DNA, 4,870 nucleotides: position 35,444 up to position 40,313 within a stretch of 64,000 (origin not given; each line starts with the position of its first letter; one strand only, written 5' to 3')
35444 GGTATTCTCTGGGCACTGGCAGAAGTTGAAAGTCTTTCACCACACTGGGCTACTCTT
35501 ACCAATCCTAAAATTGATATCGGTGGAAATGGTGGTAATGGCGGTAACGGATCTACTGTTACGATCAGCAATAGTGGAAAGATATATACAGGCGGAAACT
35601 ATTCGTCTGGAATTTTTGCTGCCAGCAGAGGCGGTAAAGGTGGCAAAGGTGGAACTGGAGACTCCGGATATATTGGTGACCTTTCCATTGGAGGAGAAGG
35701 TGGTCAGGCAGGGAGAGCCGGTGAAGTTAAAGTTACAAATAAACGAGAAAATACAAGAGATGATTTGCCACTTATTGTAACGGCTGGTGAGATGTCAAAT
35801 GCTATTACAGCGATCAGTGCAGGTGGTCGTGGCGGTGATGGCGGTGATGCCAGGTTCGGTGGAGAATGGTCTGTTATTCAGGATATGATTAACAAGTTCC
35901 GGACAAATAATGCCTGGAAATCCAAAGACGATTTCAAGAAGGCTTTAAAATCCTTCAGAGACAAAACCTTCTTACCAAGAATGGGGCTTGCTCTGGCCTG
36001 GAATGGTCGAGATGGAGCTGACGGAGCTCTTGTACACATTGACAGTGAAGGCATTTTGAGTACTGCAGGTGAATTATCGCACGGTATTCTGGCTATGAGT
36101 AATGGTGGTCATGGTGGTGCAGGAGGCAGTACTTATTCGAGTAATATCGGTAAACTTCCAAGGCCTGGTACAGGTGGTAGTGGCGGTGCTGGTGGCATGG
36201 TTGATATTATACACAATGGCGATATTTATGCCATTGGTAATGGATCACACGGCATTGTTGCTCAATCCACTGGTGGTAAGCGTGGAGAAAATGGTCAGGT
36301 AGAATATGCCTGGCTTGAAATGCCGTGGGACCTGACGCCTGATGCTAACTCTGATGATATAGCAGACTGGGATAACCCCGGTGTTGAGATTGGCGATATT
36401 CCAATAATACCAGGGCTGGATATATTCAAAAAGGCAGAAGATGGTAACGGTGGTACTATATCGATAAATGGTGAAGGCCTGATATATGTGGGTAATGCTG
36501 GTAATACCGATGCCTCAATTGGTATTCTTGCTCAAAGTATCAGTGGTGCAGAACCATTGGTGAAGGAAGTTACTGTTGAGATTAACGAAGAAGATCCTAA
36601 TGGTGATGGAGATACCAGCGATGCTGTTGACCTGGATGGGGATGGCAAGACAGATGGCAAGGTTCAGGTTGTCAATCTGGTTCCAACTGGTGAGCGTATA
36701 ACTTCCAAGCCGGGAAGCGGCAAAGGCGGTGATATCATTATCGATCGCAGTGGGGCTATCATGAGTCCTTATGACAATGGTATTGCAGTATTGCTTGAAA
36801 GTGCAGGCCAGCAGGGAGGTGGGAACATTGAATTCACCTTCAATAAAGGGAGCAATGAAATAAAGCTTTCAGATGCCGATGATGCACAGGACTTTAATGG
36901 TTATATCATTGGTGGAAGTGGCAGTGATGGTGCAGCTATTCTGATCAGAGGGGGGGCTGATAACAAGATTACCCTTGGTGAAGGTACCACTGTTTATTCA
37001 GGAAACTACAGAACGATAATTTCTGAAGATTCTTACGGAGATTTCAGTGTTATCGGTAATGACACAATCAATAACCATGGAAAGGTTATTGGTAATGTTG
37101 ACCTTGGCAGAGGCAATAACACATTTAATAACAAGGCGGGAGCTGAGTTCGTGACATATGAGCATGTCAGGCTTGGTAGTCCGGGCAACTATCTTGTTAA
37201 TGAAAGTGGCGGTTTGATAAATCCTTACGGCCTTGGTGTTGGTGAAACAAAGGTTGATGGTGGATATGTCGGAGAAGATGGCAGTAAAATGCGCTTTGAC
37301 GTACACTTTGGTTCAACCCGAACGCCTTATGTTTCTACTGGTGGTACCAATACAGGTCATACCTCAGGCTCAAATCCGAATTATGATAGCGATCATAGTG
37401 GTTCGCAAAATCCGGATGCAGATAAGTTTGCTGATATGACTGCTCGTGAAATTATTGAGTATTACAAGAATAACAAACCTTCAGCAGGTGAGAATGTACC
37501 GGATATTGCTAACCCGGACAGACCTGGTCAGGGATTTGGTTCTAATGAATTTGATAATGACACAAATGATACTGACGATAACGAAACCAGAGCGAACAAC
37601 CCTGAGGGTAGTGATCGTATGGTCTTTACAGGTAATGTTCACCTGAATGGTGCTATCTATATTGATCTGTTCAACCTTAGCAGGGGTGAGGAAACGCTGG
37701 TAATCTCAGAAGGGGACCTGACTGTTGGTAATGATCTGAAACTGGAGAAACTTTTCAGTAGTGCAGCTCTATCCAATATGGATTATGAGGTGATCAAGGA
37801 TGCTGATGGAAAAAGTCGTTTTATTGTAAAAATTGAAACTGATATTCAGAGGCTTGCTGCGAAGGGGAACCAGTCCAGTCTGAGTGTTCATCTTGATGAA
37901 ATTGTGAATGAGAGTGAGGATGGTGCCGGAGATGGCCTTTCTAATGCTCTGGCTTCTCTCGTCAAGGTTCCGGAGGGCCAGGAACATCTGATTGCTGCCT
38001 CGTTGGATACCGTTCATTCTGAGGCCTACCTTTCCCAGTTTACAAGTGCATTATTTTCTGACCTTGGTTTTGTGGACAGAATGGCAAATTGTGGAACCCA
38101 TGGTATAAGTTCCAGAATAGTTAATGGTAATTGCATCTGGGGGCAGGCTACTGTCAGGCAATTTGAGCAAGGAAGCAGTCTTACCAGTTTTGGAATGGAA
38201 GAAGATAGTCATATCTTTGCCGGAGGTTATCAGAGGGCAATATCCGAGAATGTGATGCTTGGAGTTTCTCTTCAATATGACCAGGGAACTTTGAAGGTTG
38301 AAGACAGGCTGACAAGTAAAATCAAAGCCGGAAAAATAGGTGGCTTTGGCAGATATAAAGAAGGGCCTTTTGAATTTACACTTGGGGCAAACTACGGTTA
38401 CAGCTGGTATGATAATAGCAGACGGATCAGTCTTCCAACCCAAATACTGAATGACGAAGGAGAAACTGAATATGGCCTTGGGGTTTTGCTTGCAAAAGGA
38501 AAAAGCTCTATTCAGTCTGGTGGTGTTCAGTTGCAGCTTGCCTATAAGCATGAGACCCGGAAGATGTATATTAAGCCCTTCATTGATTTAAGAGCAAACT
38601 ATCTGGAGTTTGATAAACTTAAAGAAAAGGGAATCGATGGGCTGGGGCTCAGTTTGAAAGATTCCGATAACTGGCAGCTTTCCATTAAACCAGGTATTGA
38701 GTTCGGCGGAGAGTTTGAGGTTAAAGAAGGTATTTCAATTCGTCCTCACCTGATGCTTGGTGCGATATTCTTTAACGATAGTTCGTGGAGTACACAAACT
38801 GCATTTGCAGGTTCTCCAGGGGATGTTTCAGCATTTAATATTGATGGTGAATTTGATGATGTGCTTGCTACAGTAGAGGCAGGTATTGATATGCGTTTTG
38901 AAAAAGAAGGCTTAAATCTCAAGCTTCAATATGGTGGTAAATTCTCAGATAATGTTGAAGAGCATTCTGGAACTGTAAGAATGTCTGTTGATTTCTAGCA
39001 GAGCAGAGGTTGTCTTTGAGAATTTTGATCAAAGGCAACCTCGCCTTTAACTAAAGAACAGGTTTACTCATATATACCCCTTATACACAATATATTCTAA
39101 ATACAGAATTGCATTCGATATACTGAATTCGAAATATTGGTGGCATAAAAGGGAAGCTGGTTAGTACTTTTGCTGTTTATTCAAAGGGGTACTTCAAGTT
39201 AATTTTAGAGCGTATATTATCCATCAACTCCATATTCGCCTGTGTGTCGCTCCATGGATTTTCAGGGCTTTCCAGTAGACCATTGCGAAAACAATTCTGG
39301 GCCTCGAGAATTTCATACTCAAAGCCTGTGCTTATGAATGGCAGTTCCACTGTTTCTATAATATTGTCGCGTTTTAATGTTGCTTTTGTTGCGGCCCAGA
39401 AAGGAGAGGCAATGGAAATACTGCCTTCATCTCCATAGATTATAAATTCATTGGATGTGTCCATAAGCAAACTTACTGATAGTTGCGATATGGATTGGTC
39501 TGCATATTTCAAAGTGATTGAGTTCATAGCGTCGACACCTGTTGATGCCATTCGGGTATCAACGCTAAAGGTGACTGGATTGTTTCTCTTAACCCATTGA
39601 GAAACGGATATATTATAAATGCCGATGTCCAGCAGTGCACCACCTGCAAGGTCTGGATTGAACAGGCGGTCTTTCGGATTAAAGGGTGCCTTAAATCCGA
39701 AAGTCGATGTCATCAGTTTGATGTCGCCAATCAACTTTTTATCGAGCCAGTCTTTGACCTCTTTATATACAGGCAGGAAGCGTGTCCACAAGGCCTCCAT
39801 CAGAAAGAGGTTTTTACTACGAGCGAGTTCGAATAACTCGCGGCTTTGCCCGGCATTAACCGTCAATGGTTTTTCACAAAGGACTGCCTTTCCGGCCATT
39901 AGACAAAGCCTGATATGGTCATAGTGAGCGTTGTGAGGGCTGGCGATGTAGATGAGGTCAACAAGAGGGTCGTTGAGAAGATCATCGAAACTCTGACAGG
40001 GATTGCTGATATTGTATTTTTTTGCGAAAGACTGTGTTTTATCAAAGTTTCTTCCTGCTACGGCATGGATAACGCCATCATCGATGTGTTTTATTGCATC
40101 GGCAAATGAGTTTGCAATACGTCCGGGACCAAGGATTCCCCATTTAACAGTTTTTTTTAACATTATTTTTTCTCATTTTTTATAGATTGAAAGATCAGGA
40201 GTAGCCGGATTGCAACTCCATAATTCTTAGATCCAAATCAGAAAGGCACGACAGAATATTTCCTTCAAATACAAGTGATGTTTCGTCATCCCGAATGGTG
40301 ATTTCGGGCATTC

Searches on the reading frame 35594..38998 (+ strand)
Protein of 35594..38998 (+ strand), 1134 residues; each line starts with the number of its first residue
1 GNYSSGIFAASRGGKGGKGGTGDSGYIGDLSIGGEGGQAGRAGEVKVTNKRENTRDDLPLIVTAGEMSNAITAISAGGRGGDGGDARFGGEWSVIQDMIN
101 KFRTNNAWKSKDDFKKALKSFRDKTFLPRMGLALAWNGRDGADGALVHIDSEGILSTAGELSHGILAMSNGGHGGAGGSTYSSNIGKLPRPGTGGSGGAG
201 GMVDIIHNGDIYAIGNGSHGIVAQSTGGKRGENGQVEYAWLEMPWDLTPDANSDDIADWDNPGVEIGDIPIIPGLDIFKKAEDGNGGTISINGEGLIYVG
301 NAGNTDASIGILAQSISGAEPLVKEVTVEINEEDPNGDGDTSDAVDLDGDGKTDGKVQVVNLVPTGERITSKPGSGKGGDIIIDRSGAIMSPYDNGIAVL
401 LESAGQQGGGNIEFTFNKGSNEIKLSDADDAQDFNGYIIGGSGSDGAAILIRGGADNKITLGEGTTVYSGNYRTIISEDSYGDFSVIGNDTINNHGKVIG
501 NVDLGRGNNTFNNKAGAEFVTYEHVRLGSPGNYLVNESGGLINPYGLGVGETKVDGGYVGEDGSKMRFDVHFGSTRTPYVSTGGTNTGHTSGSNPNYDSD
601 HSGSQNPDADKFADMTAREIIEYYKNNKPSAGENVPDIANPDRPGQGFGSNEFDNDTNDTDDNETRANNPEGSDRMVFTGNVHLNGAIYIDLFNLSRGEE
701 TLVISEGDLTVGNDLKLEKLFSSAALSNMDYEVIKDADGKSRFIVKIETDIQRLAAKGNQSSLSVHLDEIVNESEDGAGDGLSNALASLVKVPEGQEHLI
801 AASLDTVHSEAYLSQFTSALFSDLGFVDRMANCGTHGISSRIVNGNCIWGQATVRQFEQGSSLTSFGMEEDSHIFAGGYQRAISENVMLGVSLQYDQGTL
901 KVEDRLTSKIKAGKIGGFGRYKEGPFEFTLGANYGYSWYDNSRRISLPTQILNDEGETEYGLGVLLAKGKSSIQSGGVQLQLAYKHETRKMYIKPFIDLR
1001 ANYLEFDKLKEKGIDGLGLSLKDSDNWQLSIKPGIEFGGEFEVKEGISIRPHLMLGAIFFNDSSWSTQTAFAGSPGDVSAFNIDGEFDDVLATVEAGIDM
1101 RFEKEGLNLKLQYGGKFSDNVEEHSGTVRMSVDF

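Call 48: search_protein_families(library=pfam, proteins=[window:35594-38998:+], max_evalue=1)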
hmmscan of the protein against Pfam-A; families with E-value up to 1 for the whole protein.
window:35594-38998:+ (1134 aa): 1 family
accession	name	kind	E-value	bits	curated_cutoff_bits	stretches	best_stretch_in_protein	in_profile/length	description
PF03797.25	Autotransporter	-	4.2e-33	115.6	26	1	848-1114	1-255/255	Autotransporter beta-domain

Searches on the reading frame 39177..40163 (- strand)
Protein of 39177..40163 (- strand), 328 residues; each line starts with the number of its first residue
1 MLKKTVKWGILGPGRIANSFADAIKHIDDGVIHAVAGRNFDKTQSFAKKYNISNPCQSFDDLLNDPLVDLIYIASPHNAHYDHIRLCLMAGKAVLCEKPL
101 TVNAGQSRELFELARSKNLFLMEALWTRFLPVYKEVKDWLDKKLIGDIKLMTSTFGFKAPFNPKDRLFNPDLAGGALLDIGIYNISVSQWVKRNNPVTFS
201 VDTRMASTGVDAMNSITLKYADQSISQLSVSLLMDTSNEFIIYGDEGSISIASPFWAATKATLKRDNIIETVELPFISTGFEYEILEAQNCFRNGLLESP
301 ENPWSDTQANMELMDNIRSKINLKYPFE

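Call 47: search_protein_families(library=ncbifam, proteins=[window:39177-40163:-], max_evalue=0.01)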
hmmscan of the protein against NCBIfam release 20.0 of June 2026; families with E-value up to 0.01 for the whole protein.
window:39177-40163:- (328 aa): 10 families
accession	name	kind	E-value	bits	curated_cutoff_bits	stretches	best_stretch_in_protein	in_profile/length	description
TIGR04380.1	myo_inos_iolG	equivalog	1e-26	93.6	355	1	6-252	2-253/330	inositol 2-dehydrogenase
NF041392.1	XylDh_Gfo6_Halo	equivalog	3.2e-25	88.7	350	1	4-275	15-299/350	D-xylose 1-dehydrogenase Gfo6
NF008607.0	PRK11579.1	subfamily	4.2e-18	65.5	330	1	4-248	3-246/346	oxidoreductase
NF007574.0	PRK10206.1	equivalog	7.3e-18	64.7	352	1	43-249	41-245/345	oxidoreductase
NF040723.1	UDP-GlcNAcDh_Arch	equivalog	3.6e-16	59.6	450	1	7-224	2-209/302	UDP-N-acetylglucosamine 3-dehydrogenase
NF052479.1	LevoglcsnDh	equivalog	1e-14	54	650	1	35-192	41-202/386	levoglucosan dehydrogenase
NF052679.1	InsChiInosDhIolG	equivalog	1.6e-14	53.7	540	1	5-195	2-188/343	bifunctional inositol 2-dehydrogenase/D-chiro-inositol 1-dehydrogenase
NF058563.1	BT_2159_fam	equivalog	7.8e-07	28.4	650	1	6-195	1-186/350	disaccharide 3-dehydrogenase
NF058561.1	BT_2158_fam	equivalog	2.3e-05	23.1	750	1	46-151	79-180/487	glycoside 3-dehydrogenase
NF009830.0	PRK13304.1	equivalog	2.5e-05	23.9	267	1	6-96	2-90/265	aspartate dehydrogenase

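Call 48: search_protein_families(library=pfam, proteins=[window:39177-40163:-], max_evalue=1)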
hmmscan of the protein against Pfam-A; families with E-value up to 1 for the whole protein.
window:39177-40163:- (328 aa): 5 families
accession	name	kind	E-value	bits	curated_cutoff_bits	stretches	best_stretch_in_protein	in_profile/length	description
PF01408.29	GFO_IDH_MocA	-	1.8e-24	87.1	24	1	7-122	2-117/120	Oxidoreductase family, NAD-binding Rossmann fold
PF22725.1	GFO_IDH_MocA_C3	-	6.4e-20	71.8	27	1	133-249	1-123/124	GFO/IDH/MocA C-terminal domain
PF02894.22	GFO_IDH_MocA_C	-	5.9e-05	23.4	22.9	1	142-250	6-128/218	Oxidoreductase family, C-terminal alpha/beta domain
PF03447.22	NAD_binding_3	-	0.0019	19.3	24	1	12-118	1-110/116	Homoserine dehydrogenase, NAD binding domain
PF03807.23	F420_oxidored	-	0.15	13.1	21.6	1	8-78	2-70/94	NADP oxidoreductase coenzyme F420-dependent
